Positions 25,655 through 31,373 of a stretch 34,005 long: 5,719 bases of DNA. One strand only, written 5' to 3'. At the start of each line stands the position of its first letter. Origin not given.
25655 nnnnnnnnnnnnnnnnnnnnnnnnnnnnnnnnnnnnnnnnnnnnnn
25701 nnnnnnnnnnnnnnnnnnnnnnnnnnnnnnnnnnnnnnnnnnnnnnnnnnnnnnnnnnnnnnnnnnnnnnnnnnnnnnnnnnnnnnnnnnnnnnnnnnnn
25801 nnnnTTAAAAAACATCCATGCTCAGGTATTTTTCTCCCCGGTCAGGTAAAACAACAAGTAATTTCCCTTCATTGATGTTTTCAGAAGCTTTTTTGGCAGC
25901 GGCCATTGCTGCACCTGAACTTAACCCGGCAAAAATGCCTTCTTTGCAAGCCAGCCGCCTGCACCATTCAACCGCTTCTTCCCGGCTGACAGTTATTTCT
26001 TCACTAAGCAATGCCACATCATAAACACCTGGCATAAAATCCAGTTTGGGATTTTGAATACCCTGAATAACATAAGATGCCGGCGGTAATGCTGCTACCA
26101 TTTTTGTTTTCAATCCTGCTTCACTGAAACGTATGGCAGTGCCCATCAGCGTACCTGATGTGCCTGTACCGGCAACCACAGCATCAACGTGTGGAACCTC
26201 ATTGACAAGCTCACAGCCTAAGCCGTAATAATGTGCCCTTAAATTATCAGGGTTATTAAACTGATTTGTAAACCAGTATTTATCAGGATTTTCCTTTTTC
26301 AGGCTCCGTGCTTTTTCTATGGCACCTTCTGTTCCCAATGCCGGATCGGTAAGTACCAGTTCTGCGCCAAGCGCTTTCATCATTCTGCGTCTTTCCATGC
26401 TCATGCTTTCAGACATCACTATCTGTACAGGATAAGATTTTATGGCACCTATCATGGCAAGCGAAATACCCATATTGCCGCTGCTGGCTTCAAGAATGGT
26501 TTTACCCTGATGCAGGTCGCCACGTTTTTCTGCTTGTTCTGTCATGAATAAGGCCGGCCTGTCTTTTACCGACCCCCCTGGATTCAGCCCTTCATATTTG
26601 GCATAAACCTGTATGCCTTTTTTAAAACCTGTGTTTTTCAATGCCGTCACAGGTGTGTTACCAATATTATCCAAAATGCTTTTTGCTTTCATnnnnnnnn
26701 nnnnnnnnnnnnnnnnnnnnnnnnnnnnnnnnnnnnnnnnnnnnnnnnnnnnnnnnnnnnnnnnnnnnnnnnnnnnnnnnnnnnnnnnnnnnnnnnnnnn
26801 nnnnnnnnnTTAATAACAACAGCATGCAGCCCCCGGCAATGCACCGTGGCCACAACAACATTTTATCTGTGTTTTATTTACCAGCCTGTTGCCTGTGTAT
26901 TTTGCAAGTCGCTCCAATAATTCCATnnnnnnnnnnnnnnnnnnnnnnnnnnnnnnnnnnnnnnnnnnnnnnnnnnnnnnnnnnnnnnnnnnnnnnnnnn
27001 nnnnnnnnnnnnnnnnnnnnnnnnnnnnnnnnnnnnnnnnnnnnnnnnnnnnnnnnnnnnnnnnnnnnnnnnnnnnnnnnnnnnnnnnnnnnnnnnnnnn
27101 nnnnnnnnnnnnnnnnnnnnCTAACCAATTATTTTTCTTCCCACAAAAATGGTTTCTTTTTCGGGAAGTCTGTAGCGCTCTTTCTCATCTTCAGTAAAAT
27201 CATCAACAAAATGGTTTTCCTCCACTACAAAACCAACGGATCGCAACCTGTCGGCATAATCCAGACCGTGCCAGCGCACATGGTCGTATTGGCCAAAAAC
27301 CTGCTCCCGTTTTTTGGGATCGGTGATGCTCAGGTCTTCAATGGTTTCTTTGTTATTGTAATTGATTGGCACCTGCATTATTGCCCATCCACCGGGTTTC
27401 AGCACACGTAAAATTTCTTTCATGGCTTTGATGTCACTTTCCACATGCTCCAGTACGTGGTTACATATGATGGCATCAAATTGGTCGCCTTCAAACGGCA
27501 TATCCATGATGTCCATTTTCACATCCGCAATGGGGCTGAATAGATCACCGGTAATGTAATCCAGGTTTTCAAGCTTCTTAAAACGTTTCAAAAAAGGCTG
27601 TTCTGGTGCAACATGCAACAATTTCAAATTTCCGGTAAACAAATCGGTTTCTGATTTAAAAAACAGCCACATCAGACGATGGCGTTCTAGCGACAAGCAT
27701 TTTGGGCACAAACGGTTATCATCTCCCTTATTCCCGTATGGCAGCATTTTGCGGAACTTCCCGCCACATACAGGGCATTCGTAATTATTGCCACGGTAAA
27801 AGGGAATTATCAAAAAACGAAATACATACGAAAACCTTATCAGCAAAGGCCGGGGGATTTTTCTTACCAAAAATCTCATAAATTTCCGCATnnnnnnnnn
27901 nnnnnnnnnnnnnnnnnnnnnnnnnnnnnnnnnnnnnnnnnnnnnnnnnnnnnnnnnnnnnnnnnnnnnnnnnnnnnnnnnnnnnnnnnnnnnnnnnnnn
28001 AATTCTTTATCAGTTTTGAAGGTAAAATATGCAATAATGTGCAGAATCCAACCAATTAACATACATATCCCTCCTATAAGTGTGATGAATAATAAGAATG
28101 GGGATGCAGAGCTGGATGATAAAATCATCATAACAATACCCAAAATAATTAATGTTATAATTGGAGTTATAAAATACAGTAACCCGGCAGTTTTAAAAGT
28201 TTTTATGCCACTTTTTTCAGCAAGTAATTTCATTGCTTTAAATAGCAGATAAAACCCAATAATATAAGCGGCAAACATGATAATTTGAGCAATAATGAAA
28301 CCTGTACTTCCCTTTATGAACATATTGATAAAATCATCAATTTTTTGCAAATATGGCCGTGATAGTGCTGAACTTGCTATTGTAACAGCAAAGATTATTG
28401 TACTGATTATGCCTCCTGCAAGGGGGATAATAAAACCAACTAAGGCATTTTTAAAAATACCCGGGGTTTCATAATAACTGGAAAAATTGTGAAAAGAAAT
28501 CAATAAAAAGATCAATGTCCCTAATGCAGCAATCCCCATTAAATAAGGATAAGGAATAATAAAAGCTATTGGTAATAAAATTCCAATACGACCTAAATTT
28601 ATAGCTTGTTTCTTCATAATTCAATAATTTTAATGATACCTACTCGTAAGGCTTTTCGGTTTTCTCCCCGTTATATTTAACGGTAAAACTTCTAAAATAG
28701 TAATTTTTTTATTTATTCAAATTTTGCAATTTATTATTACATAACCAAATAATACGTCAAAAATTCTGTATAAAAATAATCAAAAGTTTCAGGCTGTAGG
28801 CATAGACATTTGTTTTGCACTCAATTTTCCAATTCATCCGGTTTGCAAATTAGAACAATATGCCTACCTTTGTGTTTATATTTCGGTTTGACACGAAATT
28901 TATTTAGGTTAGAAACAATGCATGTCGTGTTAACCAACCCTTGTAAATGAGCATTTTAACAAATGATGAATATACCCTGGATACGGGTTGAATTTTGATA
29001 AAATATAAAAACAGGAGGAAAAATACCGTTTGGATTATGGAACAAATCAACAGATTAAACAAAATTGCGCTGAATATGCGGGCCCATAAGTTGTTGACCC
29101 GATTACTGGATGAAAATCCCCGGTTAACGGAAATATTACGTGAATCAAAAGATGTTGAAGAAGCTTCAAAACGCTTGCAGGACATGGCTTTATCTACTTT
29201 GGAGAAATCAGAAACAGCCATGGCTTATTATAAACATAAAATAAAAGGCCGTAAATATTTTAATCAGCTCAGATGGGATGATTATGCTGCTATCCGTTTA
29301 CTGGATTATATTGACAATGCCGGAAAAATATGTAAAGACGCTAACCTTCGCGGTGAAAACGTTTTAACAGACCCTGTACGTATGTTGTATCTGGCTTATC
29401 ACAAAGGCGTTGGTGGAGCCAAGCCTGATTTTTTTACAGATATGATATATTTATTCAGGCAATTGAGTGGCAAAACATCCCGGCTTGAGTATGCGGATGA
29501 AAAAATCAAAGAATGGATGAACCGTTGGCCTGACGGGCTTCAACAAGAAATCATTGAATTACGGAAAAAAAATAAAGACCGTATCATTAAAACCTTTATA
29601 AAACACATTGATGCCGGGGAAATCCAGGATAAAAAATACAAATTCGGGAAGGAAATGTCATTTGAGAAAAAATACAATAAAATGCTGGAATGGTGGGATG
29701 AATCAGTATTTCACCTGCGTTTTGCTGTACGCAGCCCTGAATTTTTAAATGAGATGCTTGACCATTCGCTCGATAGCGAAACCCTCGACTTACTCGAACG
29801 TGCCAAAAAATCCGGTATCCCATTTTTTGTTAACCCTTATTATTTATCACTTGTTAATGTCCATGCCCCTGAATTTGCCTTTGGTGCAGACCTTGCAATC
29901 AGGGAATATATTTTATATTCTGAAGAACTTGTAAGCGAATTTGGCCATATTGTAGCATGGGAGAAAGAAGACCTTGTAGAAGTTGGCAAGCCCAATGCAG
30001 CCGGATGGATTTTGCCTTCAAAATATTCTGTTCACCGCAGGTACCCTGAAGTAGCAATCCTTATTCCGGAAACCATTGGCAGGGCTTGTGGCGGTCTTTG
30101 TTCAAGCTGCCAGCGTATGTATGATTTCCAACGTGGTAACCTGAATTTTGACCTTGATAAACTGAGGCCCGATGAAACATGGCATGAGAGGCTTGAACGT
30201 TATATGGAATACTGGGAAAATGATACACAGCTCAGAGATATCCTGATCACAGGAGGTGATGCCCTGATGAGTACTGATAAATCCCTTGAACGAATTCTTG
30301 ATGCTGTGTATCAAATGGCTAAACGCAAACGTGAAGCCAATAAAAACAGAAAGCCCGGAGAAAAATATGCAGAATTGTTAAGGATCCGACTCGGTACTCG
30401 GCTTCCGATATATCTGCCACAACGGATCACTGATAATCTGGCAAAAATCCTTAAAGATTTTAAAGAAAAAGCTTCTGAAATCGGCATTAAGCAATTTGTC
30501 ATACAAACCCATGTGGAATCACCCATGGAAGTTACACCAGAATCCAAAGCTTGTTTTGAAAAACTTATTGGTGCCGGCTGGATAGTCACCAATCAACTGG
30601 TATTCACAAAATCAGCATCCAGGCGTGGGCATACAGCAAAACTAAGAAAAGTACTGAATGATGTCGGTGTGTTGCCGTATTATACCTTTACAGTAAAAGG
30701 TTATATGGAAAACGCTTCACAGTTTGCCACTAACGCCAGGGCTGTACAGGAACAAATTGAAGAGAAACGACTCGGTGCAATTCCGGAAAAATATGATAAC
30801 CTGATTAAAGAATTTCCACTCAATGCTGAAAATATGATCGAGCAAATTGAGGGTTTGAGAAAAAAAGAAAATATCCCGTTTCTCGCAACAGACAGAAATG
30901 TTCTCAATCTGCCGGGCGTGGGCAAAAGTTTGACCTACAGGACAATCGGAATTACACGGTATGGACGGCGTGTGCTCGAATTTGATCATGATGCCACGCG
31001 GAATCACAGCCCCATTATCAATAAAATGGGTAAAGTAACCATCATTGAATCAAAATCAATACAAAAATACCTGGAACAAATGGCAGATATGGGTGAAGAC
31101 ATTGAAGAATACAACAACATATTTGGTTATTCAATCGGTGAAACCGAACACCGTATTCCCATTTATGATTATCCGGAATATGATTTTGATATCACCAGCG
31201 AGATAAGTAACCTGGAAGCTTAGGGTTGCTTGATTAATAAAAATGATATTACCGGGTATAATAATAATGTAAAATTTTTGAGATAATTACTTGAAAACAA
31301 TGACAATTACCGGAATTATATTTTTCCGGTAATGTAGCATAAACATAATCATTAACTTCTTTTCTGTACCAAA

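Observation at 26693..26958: Poly-cysteine leader ORF with competing terminator/antiterminator upstream of cysteine synthase: candidate Cys-sensing attenuator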

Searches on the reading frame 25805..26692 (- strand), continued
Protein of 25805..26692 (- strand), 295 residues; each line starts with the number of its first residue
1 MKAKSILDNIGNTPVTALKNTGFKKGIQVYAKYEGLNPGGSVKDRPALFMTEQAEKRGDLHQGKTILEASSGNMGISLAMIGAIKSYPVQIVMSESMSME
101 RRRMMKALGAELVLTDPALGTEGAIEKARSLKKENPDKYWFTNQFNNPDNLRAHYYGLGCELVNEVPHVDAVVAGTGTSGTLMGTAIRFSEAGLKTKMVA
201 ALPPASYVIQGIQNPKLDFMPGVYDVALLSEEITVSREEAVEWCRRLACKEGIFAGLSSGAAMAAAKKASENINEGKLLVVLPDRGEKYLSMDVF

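Call 33: find_encoding_contigs(protein=P0015, flank=1500, max_places=3)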
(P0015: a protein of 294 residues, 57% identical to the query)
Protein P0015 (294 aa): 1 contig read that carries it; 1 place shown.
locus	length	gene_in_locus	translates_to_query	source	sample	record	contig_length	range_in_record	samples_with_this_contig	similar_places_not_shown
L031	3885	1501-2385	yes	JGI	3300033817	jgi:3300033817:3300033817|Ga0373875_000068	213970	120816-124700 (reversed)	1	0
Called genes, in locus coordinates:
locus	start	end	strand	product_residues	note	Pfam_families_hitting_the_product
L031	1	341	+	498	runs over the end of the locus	PF00478:IMPDH, PF03060:NMO (faint), PF00571:CBS (faint), PF01070:FMN_dh (weak)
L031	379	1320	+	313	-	PF02558:ApbA, PF08546:ApbA_C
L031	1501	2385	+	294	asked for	PF00291:PALP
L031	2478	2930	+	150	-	PF01475:FUR, PF03965:Penicillinase_R (weak)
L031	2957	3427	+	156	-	PF00210:Ferritin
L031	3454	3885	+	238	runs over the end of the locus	PF00578:AhpC-TSA, PF08534:Redoxin, PF10417:1-cysPrx_C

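Call 34: find_encoding_contigs(protein=P0012, flank=1500, max_places=5)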
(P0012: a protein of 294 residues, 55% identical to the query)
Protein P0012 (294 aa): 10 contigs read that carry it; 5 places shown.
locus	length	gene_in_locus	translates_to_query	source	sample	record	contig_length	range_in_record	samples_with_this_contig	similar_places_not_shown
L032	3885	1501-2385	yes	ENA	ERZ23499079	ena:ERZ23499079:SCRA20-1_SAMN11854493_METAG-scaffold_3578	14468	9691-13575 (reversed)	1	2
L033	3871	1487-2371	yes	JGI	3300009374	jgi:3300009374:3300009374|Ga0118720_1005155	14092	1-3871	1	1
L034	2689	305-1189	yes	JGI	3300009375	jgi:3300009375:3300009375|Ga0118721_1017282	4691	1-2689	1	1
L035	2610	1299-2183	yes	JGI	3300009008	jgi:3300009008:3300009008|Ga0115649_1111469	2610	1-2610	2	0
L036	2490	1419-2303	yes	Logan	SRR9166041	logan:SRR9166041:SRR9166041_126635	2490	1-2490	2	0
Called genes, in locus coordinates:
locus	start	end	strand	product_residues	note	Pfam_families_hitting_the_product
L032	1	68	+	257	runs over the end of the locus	PF01427:Peptidase_M15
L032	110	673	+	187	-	-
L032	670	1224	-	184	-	-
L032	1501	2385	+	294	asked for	PF00291:PALP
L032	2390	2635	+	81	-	-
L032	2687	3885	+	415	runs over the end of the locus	-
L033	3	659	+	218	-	?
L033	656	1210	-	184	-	-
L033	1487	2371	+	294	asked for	PF00291:PALP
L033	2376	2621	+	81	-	-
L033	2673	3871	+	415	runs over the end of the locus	-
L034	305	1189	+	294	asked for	PF00291:PALP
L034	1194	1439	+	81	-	-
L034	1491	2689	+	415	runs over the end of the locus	-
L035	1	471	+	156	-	?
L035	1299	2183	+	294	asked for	PF00291:PALP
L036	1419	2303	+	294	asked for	PF00291:PALP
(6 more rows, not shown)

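Call 38: find_encoding_contigs(protein=P0109, flank=1500, max_places=3)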
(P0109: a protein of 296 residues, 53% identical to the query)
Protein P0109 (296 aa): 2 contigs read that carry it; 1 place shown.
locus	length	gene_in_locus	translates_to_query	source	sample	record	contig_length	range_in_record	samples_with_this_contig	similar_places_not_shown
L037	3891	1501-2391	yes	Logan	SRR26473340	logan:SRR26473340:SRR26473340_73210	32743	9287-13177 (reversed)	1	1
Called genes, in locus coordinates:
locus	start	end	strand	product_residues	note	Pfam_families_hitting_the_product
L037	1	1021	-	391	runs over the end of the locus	PF25917:BSH_RND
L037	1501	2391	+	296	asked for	PF00291:PALP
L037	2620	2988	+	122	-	-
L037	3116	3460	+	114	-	PF07883:Cupin_2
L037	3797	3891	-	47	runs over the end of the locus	-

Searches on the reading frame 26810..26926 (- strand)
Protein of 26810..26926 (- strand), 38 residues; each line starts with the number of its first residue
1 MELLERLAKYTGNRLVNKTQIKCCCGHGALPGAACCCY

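Call 7: search_protein_families(library=ncbifam, proteins=[window:26810-26926:-], max_evalue=0.01)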
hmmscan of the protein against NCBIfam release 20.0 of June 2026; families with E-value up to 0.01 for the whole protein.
window:26810-26926:- (38 aa): 0 families

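Call 55: search_protein_families(library=ncbifam, proteins=[window:26813-26926:-], max_evalue=10)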
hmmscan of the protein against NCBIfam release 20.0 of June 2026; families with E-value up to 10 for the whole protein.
seq(38 aa): 0 families

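Call 56: search_protein_families(library=pfam, proteins=[window:26813-26926:-], max_evalue=10)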
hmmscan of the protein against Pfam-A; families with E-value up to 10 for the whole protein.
seq(38 aa): 0 families

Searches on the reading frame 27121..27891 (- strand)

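Call 7: search_protein_families(library=ncbifam, proteins=[window:27121-27891:-], max_evalue=0.01)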
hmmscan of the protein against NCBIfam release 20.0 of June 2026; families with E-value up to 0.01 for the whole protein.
window:27121-27891:- (256 aa): 28 families (the best 25 are shown)
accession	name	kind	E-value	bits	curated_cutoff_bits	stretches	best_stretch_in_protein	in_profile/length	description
NF045667.1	MTase_DVU1556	equivalog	6.2e-07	29.1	155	1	124-172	71-119/213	DVU_1556 family methyltransferase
NF041536.1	ArsM_DUF2284_UU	exception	1.4e-06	26.9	575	1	127-179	135-187/459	arsenite methyltransferase/DUF2284 domain selenoprotein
NF001243.0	PRK00216.1-4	equivalog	3.8e-06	26.4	235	1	122-171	101-150/237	demethylmenaquinone methyltransferase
TIGR04345.1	ovoA_Cterm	equivalog_domain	4.5e-06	26.4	170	1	101-224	98-224/242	putative 4-mercaptohistidine N1-methyltransferase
NF047649.1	MTase_UXPK_star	exception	6.2e-06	25.4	460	1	128-171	137-180/283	methyltransferase/UXPK-star double selenoprotein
NF001241.0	PRK00216.1-2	equivalog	8e-06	25.6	327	1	122-171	97-146/231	demethylmenaquinone methyltransferase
NF040539.1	AST_met_ArsM_2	exception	8.6e-06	25.8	240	1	124-173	115-164/262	putative arsinothricin biosynthesis methyltransferase ArsM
NF041537.1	ArsM_AhpD_UU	exception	1.7e-05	23.8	510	1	127-172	135-180/345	arsenite methyltransferase/AhpD domain selenoprotein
TIGR01983.1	UbiG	equivalog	2e-05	24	102.95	1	134-179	112-157/228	bifunctional 2-polyprenyl-6-hydroxyphenol methylase/3-demethylubiquinol 3-O-methyltransferase UbiG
NF052510.1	methyltran_MpqE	exception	3.1e-05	23.5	335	1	121-171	100-150/234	methyl-plastoquinone biosynthesis methyltransferase MpqE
NF001240.0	PRK00216.1-1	equivalog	3.2e-05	23.1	378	1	121-171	117-167/251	bifunctional demethylmenaquinone methyltransferase/2-methoxy-6-polyprenyl-1,4-benzoquinol methylase UbiE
NF008823.0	PRK11873.1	subfamily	3.8e-05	23.3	263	1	127-169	136-178/272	arsenite methyltransferase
TIGR01934.1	MenG_MenH_UbiE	subfamily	4e-05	23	158.35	1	122-171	91-140/223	ubiquinone/menaquinone biosynthesis methyltransferase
TIGR02752.1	MenG_heptapren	equivalog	8.8e-05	22.1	419.85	1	122-170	99-147/231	demethylmenaquinone methyltransferase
NF001244.0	PRK00216.1-5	equivalog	0.00013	21.4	216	1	122-170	103-151/236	bifunctional demethylmenaquinone methyltransferase/2-methoxy-6-polyprenyl-1,4-benzoquinol methylase UbiE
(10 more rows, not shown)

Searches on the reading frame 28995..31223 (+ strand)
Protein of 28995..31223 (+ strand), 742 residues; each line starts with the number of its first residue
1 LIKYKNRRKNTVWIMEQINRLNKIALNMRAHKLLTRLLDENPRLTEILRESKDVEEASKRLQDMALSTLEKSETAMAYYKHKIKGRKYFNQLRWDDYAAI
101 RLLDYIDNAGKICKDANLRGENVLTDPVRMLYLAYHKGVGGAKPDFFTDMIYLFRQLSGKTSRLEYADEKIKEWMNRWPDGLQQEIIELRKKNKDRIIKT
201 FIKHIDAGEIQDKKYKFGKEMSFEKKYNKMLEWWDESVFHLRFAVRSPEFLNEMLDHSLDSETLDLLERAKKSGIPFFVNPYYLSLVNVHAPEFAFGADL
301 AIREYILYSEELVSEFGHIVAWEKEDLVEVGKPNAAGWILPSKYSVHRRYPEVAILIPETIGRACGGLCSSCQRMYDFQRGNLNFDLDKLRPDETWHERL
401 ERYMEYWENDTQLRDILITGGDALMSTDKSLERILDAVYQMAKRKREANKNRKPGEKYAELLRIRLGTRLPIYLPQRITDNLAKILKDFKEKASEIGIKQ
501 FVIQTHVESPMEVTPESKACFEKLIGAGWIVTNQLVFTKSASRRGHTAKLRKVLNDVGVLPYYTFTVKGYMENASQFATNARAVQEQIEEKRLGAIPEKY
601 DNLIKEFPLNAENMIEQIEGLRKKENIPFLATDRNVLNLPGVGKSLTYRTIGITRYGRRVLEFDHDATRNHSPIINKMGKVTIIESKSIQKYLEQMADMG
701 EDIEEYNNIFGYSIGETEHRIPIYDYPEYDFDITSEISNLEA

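Call 7: search_protein_families(library=ncbifam, proteins=[window:28995-31223:+], max_evalue=0.01)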
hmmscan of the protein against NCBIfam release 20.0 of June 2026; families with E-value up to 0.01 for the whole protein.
window:28995-31223:+ (742 aa): 6 families
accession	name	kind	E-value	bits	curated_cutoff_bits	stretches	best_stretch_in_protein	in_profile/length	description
TIGR00238.1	TIGR00238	subfamily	5.9e-46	157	199.2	1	232-593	12-316/331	KamA family radical SAM protein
TIGR04368.1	Glu_2_3_NH3_mut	equivalog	3.8e-33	114.6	650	1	188-580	12-341/404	glutamate 2,3-aminomutase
TIGR03820.1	lys_2_3_AblA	equivalog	1.8e-26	92.8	525.4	1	231-580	4-297/417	lysine 2,3-aminomutase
TIGR04468.1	arg_2_3_am_muta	equivalog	3.2e-24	85.6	600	1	234-584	2-297/351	arginine 2,3-aminomutase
TIGR03821.1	EFP_modif_epmB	equivalog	1.4e-18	66.9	369.3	1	397-586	127-291/321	EF-P beta-lysylation protein EpmB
TIGR03822.1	AblA_like_2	hypoth_equivalog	1.2e-09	37.6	396.25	1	349-565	85-265/321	lysine-2,3-aminomutase-like protein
